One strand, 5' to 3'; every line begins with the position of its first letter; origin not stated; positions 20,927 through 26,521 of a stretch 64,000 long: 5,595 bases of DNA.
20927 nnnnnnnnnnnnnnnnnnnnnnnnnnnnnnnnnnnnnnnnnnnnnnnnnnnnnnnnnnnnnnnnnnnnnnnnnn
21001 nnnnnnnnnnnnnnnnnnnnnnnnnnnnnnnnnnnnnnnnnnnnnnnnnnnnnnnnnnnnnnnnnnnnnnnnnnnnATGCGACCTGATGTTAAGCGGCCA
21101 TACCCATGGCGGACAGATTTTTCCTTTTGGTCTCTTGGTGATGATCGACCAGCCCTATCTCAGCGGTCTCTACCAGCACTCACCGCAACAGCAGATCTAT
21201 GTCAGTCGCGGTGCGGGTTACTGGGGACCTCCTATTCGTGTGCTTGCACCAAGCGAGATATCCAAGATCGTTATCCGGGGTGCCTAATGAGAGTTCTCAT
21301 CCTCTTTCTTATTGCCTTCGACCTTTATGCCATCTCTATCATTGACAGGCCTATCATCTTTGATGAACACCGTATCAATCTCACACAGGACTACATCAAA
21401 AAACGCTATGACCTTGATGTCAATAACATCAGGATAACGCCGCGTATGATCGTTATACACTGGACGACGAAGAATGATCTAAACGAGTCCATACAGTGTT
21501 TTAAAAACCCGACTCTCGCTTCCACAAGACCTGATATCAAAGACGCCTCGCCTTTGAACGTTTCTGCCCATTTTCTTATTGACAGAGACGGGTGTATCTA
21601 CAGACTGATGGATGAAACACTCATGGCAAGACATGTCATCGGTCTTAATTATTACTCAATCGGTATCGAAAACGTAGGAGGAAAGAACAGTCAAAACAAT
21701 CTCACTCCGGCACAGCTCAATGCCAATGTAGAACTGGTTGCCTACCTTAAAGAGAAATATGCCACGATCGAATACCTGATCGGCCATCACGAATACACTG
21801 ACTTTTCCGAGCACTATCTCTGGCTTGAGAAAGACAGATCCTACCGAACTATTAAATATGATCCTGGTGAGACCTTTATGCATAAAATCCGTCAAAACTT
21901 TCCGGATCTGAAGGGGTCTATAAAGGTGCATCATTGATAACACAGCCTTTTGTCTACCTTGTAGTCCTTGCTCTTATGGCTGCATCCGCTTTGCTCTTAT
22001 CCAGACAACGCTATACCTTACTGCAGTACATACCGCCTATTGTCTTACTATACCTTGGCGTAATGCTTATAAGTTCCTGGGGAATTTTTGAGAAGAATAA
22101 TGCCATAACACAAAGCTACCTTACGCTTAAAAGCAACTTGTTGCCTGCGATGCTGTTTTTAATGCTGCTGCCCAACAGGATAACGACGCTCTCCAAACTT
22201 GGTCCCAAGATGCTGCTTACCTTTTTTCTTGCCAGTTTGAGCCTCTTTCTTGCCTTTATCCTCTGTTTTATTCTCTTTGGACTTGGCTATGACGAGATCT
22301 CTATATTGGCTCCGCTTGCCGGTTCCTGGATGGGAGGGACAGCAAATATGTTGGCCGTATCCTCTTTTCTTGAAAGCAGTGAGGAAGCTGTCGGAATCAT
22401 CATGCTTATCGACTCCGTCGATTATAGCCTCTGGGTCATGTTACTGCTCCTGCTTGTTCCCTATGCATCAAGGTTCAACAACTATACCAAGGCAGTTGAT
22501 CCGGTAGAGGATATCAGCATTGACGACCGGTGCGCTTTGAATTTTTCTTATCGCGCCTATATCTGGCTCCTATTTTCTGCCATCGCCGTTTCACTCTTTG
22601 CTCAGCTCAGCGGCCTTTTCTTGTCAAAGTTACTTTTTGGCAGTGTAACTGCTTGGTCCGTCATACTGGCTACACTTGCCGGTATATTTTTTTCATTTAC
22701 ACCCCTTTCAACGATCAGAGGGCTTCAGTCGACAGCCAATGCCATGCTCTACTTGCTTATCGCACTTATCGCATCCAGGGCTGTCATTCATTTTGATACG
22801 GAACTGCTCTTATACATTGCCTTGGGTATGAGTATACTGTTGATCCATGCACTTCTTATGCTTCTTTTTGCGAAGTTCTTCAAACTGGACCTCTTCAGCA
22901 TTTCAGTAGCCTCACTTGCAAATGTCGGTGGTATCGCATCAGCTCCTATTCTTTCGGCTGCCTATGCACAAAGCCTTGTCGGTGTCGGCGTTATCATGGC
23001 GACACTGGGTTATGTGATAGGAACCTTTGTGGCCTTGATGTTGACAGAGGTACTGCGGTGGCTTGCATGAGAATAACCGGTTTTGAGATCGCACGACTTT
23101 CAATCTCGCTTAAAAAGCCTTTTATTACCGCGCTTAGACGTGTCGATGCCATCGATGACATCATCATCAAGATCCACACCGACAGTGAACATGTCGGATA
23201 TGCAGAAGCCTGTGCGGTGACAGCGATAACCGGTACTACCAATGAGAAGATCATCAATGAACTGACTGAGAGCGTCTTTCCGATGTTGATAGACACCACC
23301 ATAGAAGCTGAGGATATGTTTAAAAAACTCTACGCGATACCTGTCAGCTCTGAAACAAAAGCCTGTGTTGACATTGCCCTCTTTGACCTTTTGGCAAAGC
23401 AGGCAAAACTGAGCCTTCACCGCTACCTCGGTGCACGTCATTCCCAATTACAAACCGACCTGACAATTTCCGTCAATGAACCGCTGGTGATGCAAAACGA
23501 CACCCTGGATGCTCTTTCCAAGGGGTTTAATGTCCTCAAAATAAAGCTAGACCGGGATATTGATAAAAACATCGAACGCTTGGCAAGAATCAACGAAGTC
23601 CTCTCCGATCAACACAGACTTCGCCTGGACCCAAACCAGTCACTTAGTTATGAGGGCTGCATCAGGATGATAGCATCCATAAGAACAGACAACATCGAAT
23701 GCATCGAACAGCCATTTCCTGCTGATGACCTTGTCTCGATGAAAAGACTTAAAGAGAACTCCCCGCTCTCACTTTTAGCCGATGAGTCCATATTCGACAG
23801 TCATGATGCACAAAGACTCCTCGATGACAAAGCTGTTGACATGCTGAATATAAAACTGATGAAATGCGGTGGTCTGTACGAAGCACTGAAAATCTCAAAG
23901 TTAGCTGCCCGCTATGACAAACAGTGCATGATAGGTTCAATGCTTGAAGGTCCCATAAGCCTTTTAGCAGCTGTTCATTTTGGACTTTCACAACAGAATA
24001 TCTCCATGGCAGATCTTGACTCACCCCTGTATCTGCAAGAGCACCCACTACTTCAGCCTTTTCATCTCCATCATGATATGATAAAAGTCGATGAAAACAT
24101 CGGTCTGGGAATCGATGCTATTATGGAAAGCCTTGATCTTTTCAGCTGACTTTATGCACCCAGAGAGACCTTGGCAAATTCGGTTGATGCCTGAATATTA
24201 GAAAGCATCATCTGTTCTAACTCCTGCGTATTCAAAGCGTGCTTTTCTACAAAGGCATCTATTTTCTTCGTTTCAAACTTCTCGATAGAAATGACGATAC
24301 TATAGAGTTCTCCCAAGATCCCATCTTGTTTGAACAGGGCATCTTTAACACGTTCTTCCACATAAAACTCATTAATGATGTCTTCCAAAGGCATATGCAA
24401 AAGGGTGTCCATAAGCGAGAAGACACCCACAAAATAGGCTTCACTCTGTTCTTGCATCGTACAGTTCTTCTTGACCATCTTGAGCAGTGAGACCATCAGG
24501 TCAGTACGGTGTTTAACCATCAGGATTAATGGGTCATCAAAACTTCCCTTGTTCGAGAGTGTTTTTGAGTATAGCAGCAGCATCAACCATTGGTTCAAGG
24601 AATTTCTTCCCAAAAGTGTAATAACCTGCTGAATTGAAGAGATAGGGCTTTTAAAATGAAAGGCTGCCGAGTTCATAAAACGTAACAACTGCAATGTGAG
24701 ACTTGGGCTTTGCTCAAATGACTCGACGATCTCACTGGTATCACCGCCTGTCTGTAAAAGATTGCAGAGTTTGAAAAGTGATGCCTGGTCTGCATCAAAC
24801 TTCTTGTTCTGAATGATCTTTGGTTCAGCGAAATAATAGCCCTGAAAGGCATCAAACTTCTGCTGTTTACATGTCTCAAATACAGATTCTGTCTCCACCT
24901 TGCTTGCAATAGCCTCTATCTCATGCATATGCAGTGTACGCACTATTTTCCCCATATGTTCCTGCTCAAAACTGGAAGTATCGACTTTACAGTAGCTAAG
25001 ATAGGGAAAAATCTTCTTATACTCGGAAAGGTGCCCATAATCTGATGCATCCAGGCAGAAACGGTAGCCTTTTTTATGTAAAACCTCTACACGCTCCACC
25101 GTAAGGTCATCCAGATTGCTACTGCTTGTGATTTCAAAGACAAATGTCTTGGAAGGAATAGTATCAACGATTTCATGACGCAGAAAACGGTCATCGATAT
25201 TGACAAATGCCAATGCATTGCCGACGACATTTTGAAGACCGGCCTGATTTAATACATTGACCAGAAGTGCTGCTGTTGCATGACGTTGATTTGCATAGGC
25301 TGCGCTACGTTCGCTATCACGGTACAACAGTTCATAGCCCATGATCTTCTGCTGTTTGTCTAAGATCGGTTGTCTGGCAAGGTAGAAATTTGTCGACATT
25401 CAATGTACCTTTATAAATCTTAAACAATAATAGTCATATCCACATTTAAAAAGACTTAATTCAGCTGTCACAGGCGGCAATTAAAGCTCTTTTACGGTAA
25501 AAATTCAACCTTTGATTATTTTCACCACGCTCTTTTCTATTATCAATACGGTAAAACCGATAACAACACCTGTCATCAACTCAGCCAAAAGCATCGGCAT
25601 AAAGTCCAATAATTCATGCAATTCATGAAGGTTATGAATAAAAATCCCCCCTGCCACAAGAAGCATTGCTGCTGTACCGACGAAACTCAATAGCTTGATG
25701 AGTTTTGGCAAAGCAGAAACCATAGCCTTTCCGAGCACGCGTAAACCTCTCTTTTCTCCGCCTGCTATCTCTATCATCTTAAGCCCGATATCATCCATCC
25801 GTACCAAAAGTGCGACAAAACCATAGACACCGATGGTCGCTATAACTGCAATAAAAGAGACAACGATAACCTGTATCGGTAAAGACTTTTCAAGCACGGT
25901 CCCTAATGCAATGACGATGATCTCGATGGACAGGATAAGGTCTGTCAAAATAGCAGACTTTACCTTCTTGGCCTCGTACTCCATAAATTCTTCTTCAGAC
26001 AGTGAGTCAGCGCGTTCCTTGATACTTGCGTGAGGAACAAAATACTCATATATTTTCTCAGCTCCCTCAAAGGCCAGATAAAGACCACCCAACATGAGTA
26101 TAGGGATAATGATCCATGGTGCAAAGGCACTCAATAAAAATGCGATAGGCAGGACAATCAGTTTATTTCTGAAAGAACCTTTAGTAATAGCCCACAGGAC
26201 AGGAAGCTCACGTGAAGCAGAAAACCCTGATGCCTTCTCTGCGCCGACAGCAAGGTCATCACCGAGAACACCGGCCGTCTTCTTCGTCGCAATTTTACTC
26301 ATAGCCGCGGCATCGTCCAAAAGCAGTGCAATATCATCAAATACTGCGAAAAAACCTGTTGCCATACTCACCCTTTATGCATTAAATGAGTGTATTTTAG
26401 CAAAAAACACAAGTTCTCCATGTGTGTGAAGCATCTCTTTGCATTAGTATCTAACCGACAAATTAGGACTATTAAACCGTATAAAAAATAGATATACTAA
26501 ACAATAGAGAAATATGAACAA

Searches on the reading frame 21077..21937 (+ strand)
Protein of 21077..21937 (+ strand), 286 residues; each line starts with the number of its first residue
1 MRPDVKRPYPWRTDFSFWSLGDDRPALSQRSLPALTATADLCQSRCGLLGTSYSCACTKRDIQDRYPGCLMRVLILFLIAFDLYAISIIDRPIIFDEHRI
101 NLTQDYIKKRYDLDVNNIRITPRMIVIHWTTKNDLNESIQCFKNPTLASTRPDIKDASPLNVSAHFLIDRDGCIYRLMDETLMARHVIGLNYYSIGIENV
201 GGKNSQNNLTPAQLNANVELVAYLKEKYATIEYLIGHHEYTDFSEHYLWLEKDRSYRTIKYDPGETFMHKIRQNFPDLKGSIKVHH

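Call 54: search_protein_families(library=pfam, proteins=[window:21077-21937:+])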
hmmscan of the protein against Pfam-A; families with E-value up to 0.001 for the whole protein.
window:21077-21937:+ (286 aa): 1 family
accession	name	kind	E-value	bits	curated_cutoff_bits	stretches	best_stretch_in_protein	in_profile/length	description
PF01510.30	Amidase_2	-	2.7e-22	79.9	26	1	121-244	4-120/131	N-acetylmuramoyl-L-alanine amidase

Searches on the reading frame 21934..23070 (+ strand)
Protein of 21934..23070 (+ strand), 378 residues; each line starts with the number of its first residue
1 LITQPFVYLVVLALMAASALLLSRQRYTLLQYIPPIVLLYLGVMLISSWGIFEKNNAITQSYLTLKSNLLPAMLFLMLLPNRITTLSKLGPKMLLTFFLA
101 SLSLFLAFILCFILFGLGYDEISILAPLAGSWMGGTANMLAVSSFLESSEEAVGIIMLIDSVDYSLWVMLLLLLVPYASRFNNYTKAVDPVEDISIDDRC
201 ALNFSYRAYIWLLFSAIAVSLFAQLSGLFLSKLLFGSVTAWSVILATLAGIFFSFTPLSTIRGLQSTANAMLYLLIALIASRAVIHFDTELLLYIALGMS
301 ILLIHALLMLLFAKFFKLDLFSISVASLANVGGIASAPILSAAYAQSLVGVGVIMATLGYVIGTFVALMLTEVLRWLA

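Call 54: search_protein_families(library=pfam, proteins=[window:21934-23070:+])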
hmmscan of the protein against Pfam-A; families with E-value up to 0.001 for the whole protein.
window:21934-23070:+ (378 aa): 1 family
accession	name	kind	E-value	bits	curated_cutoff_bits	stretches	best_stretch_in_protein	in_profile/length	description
PF05684.17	DUF819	-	1.2e-67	229.1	27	1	12-375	3-377/379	Protein of unknown function (DUF819)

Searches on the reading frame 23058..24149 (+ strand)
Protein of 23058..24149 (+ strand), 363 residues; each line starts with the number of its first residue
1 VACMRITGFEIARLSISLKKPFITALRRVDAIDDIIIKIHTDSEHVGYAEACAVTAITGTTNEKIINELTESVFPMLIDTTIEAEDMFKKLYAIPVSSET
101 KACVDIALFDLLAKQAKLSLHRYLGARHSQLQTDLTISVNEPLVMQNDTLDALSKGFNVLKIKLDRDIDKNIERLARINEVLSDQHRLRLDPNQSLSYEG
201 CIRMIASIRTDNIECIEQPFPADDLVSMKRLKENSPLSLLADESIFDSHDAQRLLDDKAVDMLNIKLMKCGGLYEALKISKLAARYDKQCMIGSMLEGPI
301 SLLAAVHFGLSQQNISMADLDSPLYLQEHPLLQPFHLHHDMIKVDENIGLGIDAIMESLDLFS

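Call 54: search_protein_families(library=pfam, proteins=[window:23058-24149:+])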
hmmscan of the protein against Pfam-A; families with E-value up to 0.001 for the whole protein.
window:23058-24149:+ (363 aa): 2 families
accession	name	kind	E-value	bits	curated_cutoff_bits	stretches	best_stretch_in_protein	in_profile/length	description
PF13378.12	MR_MLE_C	-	5.7e-44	150.9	29.4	1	152-353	9-214/219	Enolase C-terminal domain-like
PF02746.21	MR_MLE_N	-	1.3e-09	38.7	22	1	18-125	13-117/117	Mandelate racemase / muconate lactonizing enzyme, N-terminal domain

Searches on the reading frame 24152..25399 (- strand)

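Call 52: search_protein_families(library=pfam, proteins=[window:24152-25399:-])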
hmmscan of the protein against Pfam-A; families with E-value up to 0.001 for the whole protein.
window:24152-25399:- (415 aa): 2 families
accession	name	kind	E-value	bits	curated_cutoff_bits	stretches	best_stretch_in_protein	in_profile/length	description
PF00563.25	EAL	-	4.3e-13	49.6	31.3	1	73-193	105-236/236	EAL domain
PF08668.18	HDOD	-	5.7e-11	42.7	22.9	1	220-326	21-126/196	HDOD domain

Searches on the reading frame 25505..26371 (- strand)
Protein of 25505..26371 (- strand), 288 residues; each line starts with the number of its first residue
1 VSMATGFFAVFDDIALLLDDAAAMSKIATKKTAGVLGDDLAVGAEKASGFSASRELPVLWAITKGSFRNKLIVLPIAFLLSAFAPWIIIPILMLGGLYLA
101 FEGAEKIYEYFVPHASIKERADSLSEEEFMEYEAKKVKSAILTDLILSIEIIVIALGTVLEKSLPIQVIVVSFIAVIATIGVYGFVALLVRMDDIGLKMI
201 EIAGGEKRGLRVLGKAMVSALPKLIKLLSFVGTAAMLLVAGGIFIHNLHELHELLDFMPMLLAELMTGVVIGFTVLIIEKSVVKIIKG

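Call 52: search_protein_families(library=pfam, proteins=[window:25505-26371:-])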
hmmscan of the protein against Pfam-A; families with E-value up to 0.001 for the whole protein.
window:25505-26371:- (288 aa): 1 family
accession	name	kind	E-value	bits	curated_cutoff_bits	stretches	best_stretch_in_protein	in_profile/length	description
PF05661.17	DUF808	-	3.1e-96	322.4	28.4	1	5-267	1-270/302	Protein of unknown function (DUF808)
